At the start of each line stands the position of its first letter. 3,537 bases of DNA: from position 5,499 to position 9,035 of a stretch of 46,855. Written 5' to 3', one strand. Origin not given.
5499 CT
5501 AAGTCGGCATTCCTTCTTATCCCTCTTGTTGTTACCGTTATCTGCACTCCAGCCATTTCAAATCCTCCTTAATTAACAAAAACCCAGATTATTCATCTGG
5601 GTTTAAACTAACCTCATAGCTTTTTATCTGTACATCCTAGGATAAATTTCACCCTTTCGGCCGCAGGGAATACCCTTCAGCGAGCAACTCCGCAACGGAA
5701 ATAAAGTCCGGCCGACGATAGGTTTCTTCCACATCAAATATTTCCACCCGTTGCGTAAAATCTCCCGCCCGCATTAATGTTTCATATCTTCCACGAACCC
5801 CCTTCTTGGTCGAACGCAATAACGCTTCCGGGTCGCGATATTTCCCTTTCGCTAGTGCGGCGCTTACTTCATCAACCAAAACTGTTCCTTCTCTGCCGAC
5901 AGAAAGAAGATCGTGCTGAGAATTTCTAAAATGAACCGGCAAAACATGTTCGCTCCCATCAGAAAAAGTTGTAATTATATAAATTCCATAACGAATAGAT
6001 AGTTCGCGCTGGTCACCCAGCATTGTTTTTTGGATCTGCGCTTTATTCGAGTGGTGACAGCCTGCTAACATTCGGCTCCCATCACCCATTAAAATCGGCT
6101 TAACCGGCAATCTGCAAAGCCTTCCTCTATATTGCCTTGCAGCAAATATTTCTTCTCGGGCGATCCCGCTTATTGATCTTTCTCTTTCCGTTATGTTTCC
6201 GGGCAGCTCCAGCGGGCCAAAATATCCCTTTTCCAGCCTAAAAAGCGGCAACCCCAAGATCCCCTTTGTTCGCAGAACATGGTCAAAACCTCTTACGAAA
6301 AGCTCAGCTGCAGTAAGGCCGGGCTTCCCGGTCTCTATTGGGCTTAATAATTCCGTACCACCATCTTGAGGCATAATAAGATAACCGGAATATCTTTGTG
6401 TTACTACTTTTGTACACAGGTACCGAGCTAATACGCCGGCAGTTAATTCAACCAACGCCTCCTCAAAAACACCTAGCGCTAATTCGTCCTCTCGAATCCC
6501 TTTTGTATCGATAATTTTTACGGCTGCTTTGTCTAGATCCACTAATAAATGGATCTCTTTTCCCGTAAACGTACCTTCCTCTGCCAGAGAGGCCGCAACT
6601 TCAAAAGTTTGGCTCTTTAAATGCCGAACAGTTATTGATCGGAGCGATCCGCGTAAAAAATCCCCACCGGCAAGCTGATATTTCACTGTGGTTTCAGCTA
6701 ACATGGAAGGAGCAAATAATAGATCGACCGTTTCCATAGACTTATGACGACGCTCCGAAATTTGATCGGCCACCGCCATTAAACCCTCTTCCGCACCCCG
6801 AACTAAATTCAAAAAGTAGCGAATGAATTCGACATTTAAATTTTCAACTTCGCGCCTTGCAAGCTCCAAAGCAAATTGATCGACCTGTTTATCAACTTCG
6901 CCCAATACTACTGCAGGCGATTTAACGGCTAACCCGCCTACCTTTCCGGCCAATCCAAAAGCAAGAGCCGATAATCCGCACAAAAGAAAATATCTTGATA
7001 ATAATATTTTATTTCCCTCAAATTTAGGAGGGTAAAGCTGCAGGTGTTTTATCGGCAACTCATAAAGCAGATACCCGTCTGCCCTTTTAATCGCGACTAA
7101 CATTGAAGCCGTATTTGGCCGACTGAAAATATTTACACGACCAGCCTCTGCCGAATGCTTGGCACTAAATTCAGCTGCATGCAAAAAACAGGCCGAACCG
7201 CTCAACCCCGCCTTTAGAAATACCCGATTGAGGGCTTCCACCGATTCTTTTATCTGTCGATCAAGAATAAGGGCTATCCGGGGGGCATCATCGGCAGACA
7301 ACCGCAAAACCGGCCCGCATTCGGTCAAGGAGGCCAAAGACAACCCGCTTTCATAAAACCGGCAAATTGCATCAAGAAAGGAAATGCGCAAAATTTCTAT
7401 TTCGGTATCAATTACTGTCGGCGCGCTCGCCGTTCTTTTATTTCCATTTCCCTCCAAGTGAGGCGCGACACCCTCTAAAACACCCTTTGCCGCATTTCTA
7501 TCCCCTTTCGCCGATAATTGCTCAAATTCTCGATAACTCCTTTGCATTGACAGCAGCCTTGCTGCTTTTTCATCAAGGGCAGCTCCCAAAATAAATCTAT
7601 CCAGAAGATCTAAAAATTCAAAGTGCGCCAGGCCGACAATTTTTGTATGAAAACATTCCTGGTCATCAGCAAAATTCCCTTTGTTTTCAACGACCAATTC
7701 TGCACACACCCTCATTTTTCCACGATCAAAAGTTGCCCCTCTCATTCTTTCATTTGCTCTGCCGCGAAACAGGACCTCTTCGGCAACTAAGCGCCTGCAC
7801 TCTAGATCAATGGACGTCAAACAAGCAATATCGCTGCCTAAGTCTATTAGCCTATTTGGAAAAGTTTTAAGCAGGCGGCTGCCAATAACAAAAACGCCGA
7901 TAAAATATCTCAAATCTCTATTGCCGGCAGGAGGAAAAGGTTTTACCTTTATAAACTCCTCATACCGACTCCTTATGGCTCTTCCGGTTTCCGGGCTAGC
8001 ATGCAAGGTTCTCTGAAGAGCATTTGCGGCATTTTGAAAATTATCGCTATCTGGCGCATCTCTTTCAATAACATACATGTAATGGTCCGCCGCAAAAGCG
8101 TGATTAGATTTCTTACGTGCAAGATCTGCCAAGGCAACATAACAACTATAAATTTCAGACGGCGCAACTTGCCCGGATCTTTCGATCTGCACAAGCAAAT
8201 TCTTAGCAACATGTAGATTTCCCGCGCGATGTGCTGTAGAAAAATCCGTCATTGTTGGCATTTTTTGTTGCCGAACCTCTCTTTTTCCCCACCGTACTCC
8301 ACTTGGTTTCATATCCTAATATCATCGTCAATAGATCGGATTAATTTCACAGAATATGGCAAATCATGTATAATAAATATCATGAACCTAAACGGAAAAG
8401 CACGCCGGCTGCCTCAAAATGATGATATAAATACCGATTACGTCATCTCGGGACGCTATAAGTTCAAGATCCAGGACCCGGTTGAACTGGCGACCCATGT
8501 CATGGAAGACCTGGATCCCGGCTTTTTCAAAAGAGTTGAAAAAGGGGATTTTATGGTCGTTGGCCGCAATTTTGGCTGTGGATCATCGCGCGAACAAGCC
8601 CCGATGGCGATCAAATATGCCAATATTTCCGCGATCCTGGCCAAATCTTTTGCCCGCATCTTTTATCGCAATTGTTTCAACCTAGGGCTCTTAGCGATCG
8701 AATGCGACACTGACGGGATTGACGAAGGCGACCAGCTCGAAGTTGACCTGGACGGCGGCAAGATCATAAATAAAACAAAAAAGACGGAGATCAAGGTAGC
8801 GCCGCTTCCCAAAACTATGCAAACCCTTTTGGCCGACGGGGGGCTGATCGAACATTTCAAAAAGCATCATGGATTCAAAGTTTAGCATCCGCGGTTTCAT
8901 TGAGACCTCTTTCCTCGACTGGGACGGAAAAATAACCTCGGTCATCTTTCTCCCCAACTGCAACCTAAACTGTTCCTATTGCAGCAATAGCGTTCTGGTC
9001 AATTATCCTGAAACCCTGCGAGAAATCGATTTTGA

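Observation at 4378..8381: The leuC-leuD pair is split by a 4-kb opposite-strand two-gene insertion of orphan genes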

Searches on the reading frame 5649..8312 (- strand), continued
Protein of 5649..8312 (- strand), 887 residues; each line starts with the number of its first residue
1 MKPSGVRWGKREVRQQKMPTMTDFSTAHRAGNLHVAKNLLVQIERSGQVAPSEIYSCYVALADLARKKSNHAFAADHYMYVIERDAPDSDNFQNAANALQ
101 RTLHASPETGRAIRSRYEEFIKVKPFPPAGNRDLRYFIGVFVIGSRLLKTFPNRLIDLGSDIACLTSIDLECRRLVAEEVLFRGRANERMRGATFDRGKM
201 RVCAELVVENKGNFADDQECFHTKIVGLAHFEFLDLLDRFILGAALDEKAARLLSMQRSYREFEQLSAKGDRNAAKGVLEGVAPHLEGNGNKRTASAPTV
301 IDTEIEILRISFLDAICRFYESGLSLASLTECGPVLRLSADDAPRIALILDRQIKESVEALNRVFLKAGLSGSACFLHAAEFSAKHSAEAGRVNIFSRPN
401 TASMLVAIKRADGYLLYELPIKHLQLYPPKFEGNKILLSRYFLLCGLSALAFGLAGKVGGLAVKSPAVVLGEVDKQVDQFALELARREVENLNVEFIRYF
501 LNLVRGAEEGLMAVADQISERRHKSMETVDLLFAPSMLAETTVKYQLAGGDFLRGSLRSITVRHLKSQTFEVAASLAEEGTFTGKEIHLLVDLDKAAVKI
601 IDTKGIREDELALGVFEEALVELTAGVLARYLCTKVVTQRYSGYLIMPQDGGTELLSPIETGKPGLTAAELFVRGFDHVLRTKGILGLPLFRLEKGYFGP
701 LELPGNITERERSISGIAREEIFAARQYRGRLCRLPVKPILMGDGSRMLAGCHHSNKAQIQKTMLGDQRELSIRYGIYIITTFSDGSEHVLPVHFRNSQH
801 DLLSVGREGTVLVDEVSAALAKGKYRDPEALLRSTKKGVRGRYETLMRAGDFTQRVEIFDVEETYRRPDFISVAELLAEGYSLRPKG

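Call 68: find_encoding_contigs(protein=P0019, flank=6000, max_places=1)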
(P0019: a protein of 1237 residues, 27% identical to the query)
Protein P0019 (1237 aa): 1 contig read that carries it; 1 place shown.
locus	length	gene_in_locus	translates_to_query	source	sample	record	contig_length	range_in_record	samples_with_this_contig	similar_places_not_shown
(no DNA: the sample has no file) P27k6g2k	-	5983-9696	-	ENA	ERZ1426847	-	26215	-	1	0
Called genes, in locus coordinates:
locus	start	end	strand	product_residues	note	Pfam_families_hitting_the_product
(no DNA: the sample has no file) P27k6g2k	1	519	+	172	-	?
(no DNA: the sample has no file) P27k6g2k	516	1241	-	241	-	-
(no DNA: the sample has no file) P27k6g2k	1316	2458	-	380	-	PF20706:GT4-conflict (weak), PF13439:Glyco_transf_4, PF13579:Glyco_trans_4_4, PF00534:Glycos_transf_1, PF13692:Glyco_trans_1_4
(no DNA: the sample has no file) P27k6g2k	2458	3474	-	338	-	PF04613:LpxD, PF25084:LbH_EIF2B, PF00132:Hexapep, PF14602:Hexapep_2 (weak), PF25087:GMPPB_C (weak), PF00132:Hexapep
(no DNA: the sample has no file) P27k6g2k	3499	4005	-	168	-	PF03938:OmpH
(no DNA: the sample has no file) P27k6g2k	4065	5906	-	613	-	PF01134:GIDA, PF13932:SAM_GIDA_C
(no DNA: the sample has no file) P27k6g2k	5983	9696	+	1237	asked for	-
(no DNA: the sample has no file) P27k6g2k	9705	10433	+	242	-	PF00696:AA_kinase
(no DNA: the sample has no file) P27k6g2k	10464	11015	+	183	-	PF01765:RRF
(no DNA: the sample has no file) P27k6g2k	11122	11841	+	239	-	PF01255:Prenyltransf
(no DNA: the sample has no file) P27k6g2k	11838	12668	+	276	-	PF01148:CTP_transf_1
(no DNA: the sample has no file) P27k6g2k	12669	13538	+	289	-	PF02749:QRPTase_N, PF01729:QRPTase_C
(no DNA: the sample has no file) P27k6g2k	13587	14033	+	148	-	-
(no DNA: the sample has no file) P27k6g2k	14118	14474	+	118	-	-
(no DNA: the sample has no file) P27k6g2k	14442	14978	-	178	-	PF04205:FMN_bind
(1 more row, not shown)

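Call 69: find_encoding_contigs(protein=P0013, flank=6000, max_places=1)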
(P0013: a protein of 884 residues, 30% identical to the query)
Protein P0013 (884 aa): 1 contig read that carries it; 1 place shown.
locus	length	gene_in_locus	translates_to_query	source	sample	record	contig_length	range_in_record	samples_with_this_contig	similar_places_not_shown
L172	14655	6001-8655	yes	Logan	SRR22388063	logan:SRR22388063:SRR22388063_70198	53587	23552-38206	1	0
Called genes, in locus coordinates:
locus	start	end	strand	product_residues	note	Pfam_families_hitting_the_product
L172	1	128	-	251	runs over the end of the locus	PF02401:LYTB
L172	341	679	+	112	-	-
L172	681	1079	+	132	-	-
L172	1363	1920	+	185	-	-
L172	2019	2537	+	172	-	PF01300:Sua5_yciO_yrdC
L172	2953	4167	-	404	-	PF00155:Aminotran_1_2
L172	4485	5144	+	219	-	-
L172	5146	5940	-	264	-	PF01678:DAP_epimerase, PF26317:CntK_N (faint), PF01678:DAP_epimerase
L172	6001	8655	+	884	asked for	-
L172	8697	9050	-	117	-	PF01242:PTPS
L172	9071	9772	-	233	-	PF01177:Asp_Glu_race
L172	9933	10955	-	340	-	PF11741:AMIN, PF01520:Amidase_3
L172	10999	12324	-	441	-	PF01743:PolyA_pol, PF12627:PolyA_pol_RNAbd, PF01966:HD (weak), PF13735:tRNA_NucTran2_2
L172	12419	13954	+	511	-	PF13231:PMT_2 (weak)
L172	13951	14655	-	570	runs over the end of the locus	PF00561:Abhydrolase_1 (faint), PF12146:Hydrolase_4, PF12697:Abhydrolase_6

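Call 90: search_protein_families(library=pfam, proteins=[P0019, P0023, P0027], max_evalue=0.001)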
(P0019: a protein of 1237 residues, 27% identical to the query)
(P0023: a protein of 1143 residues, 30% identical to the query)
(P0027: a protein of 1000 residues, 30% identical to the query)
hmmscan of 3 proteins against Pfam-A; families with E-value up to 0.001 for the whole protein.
P0019 (1237 aa): 0 families

P0023 (1143 aa): 1 family
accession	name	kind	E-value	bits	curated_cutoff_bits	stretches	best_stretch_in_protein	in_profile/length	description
PF13020.12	NOV_C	-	4.2e-16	59.2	22.1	1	984-1070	1-82/91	Protein NO VEIN, C-terminal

P0027 (1000 aa): 0 families

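Call 92: list_cluster_members(proteins=[P0008, P0010, P0011, P0015, P0018, P0020, P0021, P0022, P0025, P0026])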
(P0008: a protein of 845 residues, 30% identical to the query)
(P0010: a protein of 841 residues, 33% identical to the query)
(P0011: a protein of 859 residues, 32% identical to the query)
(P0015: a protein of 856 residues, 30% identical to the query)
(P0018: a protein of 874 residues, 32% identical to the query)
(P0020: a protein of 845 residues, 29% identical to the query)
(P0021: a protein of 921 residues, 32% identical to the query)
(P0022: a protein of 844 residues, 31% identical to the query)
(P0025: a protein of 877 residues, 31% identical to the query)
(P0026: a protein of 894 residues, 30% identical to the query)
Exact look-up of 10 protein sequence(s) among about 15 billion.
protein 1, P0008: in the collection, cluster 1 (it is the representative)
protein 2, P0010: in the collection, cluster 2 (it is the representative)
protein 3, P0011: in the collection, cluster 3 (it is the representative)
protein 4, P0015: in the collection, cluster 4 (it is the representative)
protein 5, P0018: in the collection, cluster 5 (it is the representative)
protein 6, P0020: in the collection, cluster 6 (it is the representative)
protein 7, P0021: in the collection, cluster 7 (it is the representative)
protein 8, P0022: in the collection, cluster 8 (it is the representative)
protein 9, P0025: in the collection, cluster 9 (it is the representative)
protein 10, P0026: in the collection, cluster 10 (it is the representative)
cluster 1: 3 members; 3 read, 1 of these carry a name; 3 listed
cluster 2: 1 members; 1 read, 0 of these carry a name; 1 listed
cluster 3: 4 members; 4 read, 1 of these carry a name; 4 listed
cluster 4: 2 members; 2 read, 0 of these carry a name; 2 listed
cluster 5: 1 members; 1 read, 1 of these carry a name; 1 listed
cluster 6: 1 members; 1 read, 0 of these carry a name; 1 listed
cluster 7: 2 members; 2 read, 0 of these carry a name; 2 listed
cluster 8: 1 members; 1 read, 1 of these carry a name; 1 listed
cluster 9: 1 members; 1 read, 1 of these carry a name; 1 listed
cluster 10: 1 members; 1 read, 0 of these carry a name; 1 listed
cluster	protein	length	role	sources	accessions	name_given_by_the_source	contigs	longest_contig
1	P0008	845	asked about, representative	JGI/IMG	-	hypothetical protein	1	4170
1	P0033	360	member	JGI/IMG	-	-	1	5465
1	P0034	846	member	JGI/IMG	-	-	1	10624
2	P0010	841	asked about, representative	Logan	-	-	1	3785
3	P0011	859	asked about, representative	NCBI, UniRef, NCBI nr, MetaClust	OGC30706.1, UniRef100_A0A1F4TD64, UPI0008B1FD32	hypothetical protein A2311_01845 [candidate division WOR-1 bacterium RIFOXYB2_FULL_48_7] | Uncharacterized protein n=1 Tax=candidate division WOR-1 bacterium RIFOXYB2_FULL_48_7 ... | MAG: hypothetical protein A2311_01845 [candidate division WOR-1 bacterium ...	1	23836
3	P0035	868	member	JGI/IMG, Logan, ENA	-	-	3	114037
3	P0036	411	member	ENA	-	-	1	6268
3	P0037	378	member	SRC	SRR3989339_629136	-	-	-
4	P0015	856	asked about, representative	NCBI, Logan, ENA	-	-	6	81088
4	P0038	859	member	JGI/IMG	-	-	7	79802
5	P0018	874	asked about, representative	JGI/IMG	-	hypothetical protein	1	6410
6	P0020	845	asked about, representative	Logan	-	-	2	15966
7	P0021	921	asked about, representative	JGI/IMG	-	-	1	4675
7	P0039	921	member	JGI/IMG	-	-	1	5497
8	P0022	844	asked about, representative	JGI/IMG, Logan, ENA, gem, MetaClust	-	\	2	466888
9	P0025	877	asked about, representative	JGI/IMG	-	hypothetical protein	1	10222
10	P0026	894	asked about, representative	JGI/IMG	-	-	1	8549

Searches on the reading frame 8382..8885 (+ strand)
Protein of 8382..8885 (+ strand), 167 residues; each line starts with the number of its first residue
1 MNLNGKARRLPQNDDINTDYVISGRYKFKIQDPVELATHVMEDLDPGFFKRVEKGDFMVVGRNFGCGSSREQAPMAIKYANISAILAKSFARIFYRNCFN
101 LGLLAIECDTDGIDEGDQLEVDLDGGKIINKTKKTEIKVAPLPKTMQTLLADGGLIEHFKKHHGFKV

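Call 7: search_protein_families(library=pfam, proteins=[window:8382-8885:+], max_evalue=1)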
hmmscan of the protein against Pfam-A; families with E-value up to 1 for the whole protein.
window:8382-8885:+ (167 aa): 3 families
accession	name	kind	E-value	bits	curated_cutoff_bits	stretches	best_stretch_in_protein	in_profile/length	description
PF00694.25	Aconitase_C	-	4.2e-18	66.4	22.8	1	51-109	70-129/131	Aconitase C-terminal domain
PF06434.19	Aconitase_2_N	-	1.4e-05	25.3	27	1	84-156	95-167/204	Aconitate hydratase 2 N-terminus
PF04014.23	MazE_antitoxin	-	0.26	11.7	24.7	1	112-129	21-39/48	Antidote-toxin recognition MazE, bacterial antitoxin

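Call 9: search_protein_families(library=ncbifam, proteins=[window:8382-8885:+], max_evalue=1)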
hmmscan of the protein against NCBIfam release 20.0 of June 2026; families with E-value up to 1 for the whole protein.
window:8382-8885:+ (167 aa): 19 families
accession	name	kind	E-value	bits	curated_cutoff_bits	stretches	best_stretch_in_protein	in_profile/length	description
TIGR02087.1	LEUD_arch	subfamily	1.3e-52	177.7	108.95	1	13-161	7-156/157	LeuD/DmdB family oxidoreductase small subunit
NF040625.1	HacB2_Meth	equivalog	2e-52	176.9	230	1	3-162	4-159/161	homoaconitase small subunit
TIGR02084.1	leud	equivalog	1.4e-50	171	245.85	1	13-161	7-156/156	3-isopropylmalate dehydratase small subunit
NF040604.2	HacB_Meth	equivalog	4.2e-48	163.2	230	1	1-161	1-159/159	homoaconitase small subunit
NF010629.0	PRK14023.1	equivalog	1.2e-37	129.4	229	1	13-165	8-160/166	homoaconitate hydratase small subunit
NF002458.0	PRK01641.1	subfamily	5.9e-22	78.2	167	1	15-144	18-166/202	3-isopropylmalate dehydratase small subunit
TIGR00139.1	h_aconitase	equivalog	1.6e-21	76.4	529.9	1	12-108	538-635/709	homoaconitase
NF005558.0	PRK07229.1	equivalog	2.7e-19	69.2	612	1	13-161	479-643/647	aconitate hydratase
TIGR01342.1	acon_putative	hypoth_equivalog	3.5e-17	61.8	719.15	1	11-163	476-649/655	putative aconitate hydratase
TIGR00171.1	leuD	equivalog_domain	1.3e-16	60.9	116.25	1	54-139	69-163/188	3-isopropylmalate dehydratase small subunit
NF006757.0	PRK09277.1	subfamily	1.2e-07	29.8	686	1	57-138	760-837/888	aconitate hydratase AcnA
TIGR01340.1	aconitase_mito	equivalog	1.8e-07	29.9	825.35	1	57-139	625-712/745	aconitate hydratase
TIGR01341.1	aconitase_1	equivalog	1.9e-07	29.2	945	1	51-136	745-834/876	aconitate hydratase AcnA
NF009520.0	PRK12881.1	subfamily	2.1e-06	25.8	905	1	57-111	765-819/893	aconitate hydratase AcnA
TIGR02333.1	2met_isocit_dHY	equivalog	4.5e-06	24.9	1419.85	1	57-126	734-799/858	Fe/S-dependent 2-methylisocitrate dehydratase AcnD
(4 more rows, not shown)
